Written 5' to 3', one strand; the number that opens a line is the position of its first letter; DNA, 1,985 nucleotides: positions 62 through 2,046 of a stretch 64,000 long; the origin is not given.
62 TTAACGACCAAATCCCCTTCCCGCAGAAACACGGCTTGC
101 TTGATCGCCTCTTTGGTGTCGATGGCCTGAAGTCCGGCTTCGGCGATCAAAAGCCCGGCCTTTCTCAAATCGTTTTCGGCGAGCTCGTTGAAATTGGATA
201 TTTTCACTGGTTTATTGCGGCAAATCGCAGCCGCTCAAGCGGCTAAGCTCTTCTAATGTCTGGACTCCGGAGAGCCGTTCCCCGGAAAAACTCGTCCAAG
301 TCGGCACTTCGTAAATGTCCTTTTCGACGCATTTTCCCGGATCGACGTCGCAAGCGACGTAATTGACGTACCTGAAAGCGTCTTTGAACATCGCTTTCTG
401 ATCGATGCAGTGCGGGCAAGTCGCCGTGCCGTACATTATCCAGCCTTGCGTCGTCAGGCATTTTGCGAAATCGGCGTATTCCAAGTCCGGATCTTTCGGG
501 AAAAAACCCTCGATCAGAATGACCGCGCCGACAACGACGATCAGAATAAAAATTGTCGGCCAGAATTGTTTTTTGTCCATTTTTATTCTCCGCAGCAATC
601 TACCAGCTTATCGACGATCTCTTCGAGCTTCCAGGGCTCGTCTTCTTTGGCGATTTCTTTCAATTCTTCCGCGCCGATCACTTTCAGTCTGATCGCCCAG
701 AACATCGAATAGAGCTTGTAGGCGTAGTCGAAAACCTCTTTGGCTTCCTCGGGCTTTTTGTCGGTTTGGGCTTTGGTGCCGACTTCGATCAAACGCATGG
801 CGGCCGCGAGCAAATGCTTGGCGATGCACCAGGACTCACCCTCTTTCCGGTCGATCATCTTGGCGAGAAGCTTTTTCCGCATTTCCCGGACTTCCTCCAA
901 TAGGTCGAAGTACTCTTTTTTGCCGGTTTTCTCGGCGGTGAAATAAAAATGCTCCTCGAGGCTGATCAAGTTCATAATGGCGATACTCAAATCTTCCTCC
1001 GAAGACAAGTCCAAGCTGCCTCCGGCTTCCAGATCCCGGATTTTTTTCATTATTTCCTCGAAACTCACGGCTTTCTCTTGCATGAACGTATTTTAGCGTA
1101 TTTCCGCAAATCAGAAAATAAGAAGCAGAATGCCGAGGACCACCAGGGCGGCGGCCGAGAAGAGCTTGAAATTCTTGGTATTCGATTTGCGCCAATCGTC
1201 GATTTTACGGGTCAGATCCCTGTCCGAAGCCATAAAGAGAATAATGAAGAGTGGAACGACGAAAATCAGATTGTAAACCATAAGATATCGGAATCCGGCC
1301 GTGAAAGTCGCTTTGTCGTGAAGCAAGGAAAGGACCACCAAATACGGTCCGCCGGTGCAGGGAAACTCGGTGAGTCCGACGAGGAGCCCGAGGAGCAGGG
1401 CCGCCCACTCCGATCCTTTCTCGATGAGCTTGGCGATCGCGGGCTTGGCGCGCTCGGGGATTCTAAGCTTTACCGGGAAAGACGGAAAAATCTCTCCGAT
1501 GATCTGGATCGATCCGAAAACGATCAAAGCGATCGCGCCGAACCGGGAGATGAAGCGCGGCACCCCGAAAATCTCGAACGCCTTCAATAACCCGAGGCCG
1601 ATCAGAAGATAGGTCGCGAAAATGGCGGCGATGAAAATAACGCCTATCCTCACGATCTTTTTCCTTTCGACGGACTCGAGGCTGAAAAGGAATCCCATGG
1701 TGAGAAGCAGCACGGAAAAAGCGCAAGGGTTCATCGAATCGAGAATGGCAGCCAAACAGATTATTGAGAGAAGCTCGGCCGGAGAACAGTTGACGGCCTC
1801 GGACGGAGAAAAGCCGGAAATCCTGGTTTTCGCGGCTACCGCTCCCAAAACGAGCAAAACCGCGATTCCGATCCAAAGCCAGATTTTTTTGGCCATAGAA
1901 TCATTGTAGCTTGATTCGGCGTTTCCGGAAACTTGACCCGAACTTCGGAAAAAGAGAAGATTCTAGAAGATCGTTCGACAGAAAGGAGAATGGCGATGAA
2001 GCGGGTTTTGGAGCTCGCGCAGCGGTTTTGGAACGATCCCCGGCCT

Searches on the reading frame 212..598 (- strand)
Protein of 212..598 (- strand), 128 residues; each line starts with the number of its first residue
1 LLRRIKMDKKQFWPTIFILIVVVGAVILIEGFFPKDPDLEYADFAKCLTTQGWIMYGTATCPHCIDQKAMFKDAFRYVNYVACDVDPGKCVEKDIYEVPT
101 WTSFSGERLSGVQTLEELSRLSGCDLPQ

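Call 23: search_protein_families(library=pfam, proteins=[window:212-598:-], max_evalue=0.01)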
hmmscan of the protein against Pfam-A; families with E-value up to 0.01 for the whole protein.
window:212-598:- (128 aa): 0 families

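Call 62: search_solved_structures(query=window:212-598:-, max_evalue=1, show_alignments=1)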
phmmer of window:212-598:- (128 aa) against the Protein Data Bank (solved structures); distinct sequences matched with E-value up to 1: 5.
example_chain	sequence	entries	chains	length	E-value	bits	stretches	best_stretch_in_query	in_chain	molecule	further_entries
3kp8_A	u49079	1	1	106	1.3e-11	47.7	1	48-126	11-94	VKORC1/thioredoxin domain protein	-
4nv2_A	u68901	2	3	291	2.5e-11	46.8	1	42-126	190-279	VKORC1/thioredoxin domain protein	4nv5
3kp9_A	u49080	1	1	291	2.6e-11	46.8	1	42-126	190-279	VKORC1/thioredoxin domain protein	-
4nv6_A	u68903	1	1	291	4.4e-10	42.8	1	42-126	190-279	VKORC1/thioredoxin domain protein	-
3nzn_A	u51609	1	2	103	0.45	13.6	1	53-100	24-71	Glutaredoxin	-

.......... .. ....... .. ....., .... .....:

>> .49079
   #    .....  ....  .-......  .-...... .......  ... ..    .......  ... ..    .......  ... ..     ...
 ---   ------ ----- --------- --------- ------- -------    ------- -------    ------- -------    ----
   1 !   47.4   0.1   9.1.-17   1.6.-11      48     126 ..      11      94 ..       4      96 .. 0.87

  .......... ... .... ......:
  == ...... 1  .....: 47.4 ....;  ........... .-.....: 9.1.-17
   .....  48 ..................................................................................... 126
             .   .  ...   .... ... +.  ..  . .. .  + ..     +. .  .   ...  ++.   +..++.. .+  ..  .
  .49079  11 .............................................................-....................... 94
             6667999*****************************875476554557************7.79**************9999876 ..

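Call 83: search_protein_families(library=pfam, proteins=[window:212-598:-], max_evalue=0.01)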
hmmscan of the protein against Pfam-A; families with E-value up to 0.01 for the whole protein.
window:212-598:- (128 aa): 0 families

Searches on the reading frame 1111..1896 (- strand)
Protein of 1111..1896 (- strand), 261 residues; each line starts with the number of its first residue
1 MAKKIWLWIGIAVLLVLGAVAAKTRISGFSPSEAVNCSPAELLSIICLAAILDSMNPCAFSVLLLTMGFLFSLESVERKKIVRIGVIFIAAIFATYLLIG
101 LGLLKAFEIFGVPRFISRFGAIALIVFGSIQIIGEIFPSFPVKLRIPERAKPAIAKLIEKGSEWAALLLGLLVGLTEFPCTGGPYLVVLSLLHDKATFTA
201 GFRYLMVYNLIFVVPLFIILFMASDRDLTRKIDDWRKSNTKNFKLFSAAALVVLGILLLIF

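Call 23: search_protein_families(library=pfam, proteins=[window:1111-1896:-], max_evalue=0.01)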
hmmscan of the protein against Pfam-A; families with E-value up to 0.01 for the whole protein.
window:1111-1896:- (261 aa): 2 families
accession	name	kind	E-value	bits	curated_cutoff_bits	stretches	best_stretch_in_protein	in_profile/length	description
PF11139.14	SfLAP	-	1e-07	32.1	35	1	77-259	23-208/213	Sap, sulfolipid-1-addressing protein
PF02683.22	DsbD_TM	-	3.1e-06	27.1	27.1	1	45-249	7-209/219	Cytochrome C biogenesis protein transmembrane domain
